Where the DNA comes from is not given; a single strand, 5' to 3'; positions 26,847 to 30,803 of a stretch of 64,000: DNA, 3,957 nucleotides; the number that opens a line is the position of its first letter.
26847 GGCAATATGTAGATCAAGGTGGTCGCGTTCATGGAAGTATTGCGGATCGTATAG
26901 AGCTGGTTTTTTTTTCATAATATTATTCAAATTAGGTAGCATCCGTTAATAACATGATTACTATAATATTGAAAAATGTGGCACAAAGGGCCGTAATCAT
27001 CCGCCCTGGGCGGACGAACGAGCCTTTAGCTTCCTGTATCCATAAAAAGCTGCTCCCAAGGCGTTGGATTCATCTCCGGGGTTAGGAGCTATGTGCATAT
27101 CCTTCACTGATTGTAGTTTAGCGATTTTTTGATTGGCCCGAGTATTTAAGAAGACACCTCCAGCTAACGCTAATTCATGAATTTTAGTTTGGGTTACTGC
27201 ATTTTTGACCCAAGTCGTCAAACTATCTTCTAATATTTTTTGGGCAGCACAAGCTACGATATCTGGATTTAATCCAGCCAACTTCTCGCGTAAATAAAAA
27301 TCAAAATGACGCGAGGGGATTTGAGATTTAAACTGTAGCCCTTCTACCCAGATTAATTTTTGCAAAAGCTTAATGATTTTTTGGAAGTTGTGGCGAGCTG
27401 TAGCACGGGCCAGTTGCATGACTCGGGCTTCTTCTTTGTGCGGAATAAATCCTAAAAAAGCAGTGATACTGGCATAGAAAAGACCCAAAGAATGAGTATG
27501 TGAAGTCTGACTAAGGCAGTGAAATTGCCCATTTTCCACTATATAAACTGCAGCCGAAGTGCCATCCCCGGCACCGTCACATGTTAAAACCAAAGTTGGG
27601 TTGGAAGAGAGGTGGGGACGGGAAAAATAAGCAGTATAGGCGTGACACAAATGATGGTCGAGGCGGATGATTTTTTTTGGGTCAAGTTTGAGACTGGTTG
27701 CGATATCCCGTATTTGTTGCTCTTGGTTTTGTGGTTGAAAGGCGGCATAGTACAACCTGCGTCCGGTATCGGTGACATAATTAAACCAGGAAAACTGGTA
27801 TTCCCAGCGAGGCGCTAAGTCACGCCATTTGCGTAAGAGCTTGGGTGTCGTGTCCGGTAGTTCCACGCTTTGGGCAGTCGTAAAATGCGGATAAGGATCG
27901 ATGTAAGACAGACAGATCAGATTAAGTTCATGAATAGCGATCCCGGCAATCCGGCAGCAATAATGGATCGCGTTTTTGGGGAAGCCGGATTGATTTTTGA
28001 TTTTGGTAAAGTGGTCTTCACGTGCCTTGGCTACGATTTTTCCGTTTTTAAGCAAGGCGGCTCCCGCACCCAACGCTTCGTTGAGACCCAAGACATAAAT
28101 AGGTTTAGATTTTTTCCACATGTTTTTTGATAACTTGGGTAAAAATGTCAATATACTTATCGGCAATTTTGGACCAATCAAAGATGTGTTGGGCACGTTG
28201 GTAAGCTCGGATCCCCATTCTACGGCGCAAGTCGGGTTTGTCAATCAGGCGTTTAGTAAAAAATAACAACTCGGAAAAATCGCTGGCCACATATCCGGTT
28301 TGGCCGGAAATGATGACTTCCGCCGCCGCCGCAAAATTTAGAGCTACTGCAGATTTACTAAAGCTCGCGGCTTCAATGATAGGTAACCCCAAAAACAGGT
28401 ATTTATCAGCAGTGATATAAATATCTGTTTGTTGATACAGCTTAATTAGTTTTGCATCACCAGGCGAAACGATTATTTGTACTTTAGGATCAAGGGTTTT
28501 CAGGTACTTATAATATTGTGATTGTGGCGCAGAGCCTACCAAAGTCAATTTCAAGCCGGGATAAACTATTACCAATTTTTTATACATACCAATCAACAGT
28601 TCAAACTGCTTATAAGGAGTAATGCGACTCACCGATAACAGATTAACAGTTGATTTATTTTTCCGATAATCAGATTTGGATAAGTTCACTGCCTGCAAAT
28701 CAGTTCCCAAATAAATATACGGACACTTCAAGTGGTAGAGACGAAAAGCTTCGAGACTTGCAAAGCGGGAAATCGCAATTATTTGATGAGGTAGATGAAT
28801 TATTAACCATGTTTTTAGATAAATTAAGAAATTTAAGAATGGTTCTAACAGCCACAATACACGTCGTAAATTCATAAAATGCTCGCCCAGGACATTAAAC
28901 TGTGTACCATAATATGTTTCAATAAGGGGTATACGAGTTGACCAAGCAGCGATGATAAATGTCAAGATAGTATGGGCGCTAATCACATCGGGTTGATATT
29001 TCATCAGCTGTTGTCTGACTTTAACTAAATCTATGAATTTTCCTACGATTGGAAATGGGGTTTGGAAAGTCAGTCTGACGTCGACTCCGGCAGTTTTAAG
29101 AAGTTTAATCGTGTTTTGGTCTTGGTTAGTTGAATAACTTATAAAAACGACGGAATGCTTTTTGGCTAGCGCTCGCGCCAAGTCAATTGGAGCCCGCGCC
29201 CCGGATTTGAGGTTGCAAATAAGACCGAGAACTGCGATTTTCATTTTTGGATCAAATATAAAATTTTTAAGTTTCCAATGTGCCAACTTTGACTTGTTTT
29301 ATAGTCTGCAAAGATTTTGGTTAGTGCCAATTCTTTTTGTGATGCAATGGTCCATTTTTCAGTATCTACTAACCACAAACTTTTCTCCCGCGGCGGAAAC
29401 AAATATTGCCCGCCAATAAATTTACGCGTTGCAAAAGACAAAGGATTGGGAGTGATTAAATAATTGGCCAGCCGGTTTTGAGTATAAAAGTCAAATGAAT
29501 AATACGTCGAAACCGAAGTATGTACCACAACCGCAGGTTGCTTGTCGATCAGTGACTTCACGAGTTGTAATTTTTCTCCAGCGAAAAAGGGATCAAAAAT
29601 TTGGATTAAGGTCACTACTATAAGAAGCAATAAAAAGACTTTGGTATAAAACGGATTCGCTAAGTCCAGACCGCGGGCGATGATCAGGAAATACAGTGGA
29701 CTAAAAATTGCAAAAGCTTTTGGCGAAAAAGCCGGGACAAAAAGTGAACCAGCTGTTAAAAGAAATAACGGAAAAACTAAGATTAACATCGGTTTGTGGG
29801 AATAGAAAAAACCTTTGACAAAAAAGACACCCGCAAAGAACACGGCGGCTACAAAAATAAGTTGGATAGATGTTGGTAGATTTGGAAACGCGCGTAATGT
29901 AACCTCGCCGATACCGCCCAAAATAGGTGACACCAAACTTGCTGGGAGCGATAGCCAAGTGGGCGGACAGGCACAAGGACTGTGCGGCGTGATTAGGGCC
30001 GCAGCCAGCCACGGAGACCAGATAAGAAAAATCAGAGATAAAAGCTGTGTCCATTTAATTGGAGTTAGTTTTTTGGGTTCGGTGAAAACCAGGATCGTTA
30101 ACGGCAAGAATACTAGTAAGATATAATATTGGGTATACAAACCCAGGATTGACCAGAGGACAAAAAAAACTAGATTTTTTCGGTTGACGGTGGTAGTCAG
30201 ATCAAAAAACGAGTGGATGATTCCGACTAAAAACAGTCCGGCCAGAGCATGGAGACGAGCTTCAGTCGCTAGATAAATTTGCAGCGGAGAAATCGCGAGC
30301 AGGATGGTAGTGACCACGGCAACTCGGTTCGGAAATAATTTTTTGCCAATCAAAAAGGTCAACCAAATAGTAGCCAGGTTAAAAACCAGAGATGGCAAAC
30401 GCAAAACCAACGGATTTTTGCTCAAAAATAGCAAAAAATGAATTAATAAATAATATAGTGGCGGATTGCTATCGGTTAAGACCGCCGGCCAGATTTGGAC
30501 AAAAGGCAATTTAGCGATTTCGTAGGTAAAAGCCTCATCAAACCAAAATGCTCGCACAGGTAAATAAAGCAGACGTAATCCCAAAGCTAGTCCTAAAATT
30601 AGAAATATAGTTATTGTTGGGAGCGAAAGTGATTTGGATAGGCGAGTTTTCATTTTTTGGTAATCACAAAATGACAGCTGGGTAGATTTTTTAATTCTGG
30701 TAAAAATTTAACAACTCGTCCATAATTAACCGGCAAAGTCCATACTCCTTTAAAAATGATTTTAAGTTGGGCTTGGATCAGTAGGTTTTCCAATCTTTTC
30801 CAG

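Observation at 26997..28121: Truncated carbamoyltransferase (N-domain only) alongside a full-length paralog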

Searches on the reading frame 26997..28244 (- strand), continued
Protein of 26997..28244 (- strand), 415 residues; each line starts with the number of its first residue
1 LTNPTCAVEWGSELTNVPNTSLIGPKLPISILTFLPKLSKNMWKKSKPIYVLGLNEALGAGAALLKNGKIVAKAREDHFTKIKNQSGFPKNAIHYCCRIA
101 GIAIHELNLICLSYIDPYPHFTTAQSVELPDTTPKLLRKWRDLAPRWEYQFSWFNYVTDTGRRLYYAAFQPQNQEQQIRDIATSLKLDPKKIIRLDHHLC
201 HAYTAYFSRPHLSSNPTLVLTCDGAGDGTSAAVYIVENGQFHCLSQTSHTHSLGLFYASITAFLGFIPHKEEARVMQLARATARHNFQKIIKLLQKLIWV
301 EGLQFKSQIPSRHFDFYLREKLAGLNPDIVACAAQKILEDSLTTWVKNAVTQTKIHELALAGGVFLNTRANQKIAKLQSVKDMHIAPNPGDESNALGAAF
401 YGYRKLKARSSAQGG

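Call 52: fold_search(model_id=the predicted structure, library=pdb)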
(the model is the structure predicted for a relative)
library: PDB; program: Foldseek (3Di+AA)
matches with E <= 10: 859; with E <= 0.001: 405
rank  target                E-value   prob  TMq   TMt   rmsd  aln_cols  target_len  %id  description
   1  7xb6_A                2.5e-20  1.00  0.75  0.48   5.2       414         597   21  Crystal structure of the O-carbamoyltransferase VtdB in complex with carbamoyl adenylate intermediate (released 2023-03-22)
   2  3vf4                  8.6e-19  1.00  0.69  0.47   6.8       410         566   20  Crystal structure of the O-carbamoyltransferase TobZ S530A variant in complex with carbamoyl phosphate and ADP (released 2012-01-25)
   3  7vyj_B                1.3e-18  1.00  0.72  0.41   4.8       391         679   20  The structure of GdmN in complex with carbamoyl adenylate intermediate (released 2022-11-16)
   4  7vzq_A                1.5e-18  1.00  0.71  0.41   5.2       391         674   20  The structure of GdmN V24Y/G157A/R158A/G188R mutant in complex with carbamoyl adenylate intermediate (released 2022-11-16)
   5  7vx0_B                1.5e-18  1.00  0.71  0.40   4.8       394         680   20  The structure of GdmN complex with ATP (released 2022-11-16)
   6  3vex                  1.8e-18  1.00  0.70  0.47   5.4       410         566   20  Crystal structure of the O-carbamoyltransferase TobZ H14N variant in complex with carbamoyl adenylate intermediate (released 2012-01-25)
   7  3vf2                  1.8e-18  1.00  0.71  0.48   5.3       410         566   20  Crystal structure of the O-carbamoyltransferase TobZ M473I variant in complex with carbamoyl phosphate and ADP (released 2012-01-25)
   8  3ven                  2.2e-18  1.00  0.70  0.47   5.6       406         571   19  Crystal structure of the O-carbamoyltransferase TobZ (released 2012-01-25)
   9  7vx0_A                2.7e-18  1.00  0.72  0.41   4.6       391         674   20  The structure of GdmN complex with ATP (released 2022-11-16)
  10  7vzz_B                2.7e-18  1.00  0.71  0.41   4.6       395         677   21  The structure of GdmN in complex with the natural tetrahedral intermediate, carbamoyl adenylate, and 20-O-methyl-19-ch (released 2022-11-16)
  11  3ves                  2.7e-18  1.00  0.69  0.47   6.8       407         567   20  Crystal structure of the O-carbamoyltransferase TobZ in complex with AMPCPP and carbamoyl phosphate (released 2012-01-25)
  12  7vzq_B                3.0e-18  1.00  0.72  0.41   4.8       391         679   20  The structure of GdmN V24Y/G157A/R158A/G188R mutant in complex with carbamoyl adenylate intermediate (released 2022-11-16)
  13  7vzy_B                3.4e-18  1.00  0.71  0.40   5.0       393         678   20  The structure of GdmN complex with AMP and 20-O-methyl-19-chloroproansamitocin (released 2022-11-16)
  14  7vyj_A                4.4e-18  1.00  0.72  0.41   4.8       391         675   20  The structure of GdmN in complex with carbamoyl adenylate intermediate (released 2022-11-16)
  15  3vez                  4.4e-18  1.00  0.70  0.47   5.3       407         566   20  Crystal structure of the O-carbamoyltransferase TobZ K443A variant in complex with ATP, ADP and carbamoyl phosphate (released 2012-01-25)
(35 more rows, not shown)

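Call 70: search_protein_representatives(protein=P0001)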
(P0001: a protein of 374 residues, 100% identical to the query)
Query: 374 residues. Proteins with E-value up to 0.001 (for the whole library): 7343; up to 1e-10: 3371; up to 1e-30: 294. The best 150 are listed.
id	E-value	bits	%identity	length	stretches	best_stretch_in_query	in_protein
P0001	4.5e-256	865.5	100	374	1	1-374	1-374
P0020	5.9e-102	358.4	47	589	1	6-363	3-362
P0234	2.9e-72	260.7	39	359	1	8-364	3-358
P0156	1.1e-67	245.7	39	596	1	8-368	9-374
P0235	9.6e-67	242.6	38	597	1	4-365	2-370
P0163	8.0e-64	233.0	43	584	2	136-368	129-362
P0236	4.8e-63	230.4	38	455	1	8-365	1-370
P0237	4.8e-58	214.0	33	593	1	8-366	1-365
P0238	6.5e-58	213.5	37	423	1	7-363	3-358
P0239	7.9e-58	213.2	35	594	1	10-368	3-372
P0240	1.1e-57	212.7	37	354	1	10-357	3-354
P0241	1.9e-57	212.0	36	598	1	5-366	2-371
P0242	4.2e-57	210.9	35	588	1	9-366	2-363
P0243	2.9e-56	208.1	35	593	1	5-368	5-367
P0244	5.7e-55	203.8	35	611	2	122-367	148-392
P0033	1.6e-51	192.5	36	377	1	6-363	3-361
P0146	6.4e-49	183.9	34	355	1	6-351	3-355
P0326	4.9e-40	154.7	32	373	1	9-362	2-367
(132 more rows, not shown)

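Call 72: find_encoding_contigs(protein=P0234, flank=8000, max_places=2)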
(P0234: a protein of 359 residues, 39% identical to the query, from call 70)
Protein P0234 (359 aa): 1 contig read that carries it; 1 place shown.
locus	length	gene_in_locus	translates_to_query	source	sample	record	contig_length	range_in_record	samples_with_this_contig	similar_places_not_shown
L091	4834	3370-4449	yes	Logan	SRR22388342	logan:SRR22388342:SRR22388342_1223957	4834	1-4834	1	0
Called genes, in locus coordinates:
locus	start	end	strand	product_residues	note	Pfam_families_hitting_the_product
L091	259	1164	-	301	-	PF01850:PIN (weak), PF01938:TRAM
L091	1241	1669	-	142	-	-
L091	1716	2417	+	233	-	PF00535:Glycos_transf_2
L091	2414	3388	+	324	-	PF13439:Glyco_transf_4, PF13579:Glyco_trans_4_4 (weak), PF00534:Glycos_transf_1, PF13692:Glyco_trans_1_4, PF13524:Glyco_trans_1_2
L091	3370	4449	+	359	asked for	PF02543:Carbam_trans_N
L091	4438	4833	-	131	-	?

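Call 73: find_encoding_contigs(protein=P0326, flank=10000, max_places=2)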
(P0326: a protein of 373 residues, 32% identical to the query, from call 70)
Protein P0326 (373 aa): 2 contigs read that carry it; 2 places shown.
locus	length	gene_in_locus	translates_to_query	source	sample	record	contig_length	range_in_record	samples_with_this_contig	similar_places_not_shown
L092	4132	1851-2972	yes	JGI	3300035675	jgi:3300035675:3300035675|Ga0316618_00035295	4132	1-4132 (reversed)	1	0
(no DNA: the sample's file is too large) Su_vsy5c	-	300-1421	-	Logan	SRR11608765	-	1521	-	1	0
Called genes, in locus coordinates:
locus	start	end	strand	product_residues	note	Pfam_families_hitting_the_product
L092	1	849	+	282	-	?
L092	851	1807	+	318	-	PF01370:Epimerase, PF01073:3Beta_HSD, PF13460:NAD_binding_10 (weak), PF16363:GDP_Man_Dehyd, PF07993:NAD_binding_4 (weak)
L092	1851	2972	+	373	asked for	PF02543:Carbam_trans_N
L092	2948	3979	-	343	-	PF00534:Glycos_transf_1, PF13692:Glyco_trans_1_4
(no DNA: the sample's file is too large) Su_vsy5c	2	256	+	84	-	?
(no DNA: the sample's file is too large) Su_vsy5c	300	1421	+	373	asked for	PF02543:Carbam_trans_N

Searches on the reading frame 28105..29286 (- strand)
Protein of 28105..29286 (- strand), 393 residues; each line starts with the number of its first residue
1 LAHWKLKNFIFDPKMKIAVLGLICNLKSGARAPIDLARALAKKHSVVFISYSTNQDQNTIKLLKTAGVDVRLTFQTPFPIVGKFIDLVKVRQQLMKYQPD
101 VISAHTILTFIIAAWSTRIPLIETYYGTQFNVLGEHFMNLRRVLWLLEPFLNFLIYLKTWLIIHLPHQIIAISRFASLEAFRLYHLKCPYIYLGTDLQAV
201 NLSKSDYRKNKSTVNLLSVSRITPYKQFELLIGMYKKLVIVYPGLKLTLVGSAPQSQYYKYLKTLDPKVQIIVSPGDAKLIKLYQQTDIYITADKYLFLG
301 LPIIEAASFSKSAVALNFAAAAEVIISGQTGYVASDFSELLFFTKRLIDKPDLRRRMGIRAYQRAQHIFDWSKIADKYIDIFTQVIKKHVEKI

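Call 3: search_protein_families(library=pfam, proteins=[window:28105-29286:-], max_evalue=0.01)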
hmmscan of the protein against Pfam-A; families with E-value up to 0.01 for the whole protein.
window:28105-29286:- (393 aa): 5 families
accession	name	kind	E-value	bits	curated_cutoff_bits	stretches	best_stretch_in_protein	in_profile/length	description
PF00534.26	Glycos_transf_1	-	5.5e-17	62.3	26.4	1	206-364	8-172/172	Glycosyl transferases group 1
PF13439.12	Glyco_transf_4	-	9.9e-11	42.4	28.5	1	34-197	9-168/170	Glycosyltransferase Family 4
PF13692.12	Glyco_trans_1_4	-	1.7e-10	41.7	27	1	215-336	3-128/142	Glycosyl transferases group 1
PF13579.12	Glyco_trans_4_4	-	5.5e-05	24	29.7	1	35-149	9-122/158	Glycosyl transferase 4-like domain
PF13524.12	Glyco_trans_1_2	-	0.00083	19.8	25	1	243-379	13-143/144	Glycosyl transferase-like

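Call 66: search_protein_families(library=ncbifam, proteins=[window:28105-29286:-], max_evalue=0.01)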
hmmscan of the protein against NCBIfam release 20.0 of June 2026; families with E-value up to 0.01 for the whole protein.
window:28105-29286:- (393 aa): 17 families
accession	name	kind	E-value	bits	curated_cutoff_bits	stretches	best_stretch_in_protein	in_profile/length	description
NF038295.1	EPS_HpsP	equivalog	7.2e-13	48.3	550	1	202-386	196-388/388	hormogonium polysaccharide biosynthesis glycosyltransferase HpsP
NF038229.1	Glyco4_Geo_Pelo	equivalog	8.2e-11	41.5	400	1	190-386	137-337/338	GPMC system family 4 glycosyltransferase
TIGR03999.1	thiol_BshA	equivalog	1.4e-10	40.7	273.7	1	206-386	192-374/375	N-acetyl-alpha-D-glucosaminyl L-malate synthase BshA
TIGR02149.1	glgA_Coryne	subfamily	2.2e-10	40.2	302.4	1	278-386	275-391/391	glycogen synthase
NF041139.1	TreT_Thcocales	equivalog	1.4e-07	30.7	775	1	215-385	231-412/412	trehalose synthase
TIGR03088.1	stp2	hypoth_equivalog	1.6e-07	30.7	409.05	1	201-385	183-373/374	TIGR03088 family PEP-CTERM/XrtA system glycosyltransferase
NF041876.1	EPS_EpsE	equivalog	2e-07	30.6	400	1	193-376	193-387/389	exopolysaccharide biosynthesis GT4 family glycosyltransferase EpsE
NF038255.1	exopoly_VpsD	equivalog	5.9e-07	28.7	300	1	207-292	197-288/381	VpsD family glycosyltransferase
NF047880.1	glyco_SdgA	exception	6.6e-07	28.2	800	1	204-378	306-483/488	serine-aspartate repeat adhesin O-glycosyltransferase SdgA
NF047881.1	glyco_SdgB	exception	2.7e-06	26.3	800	1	208-368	316-480/496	serine-aspartate repeat adhesin O-glycosyltransferase SdgB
NF046085.1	XrtY_assoc_Gly1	equivalog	1.5e-05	24.1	400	1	198-387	194-386/387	XrtY-associated glycosyltransferase XYAG1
TIGR03449.1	mycothiol_MshA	equivalog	2.3e-05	23.5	462.5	1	216-386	223-404/406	D-inositol-3-phosphate glycosyltransferase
TIGR02918.1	TIGR02918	equivalog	0.00065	18.5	574.6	1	181-324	289-430/500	accessory Sec system glycosyltransferase GtfA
TIGR04157.1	glyco_rSAM_CFB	subfamily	0.0011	18.1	400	1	204-377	218-401/406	TIGR04157 family glycosyltransferase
TIGR04063.1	stp3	hypoth_equivalog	0.0011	17.9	442.05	1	224-386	224-396/397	TIGR04063 family PEP-CTERM/XrtA system glycosyltransferase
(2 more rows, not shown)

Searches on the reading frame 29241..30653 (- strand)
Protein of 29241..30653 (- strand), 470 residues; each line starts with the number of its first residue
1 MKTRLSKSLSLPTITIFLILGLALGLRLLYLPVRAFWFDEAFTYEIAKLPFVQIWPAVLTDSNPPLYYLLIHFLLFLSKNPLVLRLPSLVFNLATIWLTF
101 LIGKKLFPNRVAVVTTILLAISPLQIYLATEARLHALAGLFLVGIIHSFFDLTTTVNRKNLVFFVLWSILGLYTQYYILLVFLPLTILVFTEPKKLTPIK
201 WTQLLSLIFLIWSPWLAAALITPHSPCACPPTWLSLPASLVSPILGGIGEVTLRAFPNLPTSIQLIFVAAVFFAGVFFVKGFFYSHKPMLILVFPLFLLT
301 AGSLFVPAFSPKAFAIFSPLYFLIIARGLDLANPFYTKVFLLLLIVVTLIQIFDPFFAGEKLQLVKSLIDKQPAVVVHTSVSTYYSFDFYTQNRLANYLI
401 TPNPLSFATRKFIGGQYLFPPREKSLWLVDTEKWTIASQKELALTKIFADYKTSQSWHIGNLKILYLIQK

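Call 26: search_protein_families(library=pfam, proteins=[window:29241-30653:-], max_evalue=0.0001)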
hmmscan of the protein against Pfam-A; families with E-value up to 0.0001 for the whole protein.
window:29241-30653:- (470 aa): 1 family
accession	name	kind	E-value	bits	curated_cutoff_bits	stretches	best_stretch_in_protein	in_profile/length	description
PF13231.12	PMT_2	-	4.8e-10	40.3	26.1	1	63-216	2-158/160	Dolichyl-phosphate-mannose-protein mannosyltransferase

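Call 66: search_protein_families(library=ncbifam, proteins=[window:29241-30653:-], max_evalue=0.01)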
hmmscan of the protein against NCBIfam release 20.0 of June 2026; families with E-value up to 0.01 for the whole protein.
window:29241-30653:- (470 aa): 1 family
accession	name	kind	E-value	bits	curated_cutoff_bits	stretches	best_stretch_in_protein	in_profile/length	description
NF052499.1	MnslTaseMT1671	equivalog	0.0028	16.2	900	1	35-202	48-213/523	mannosyltransferase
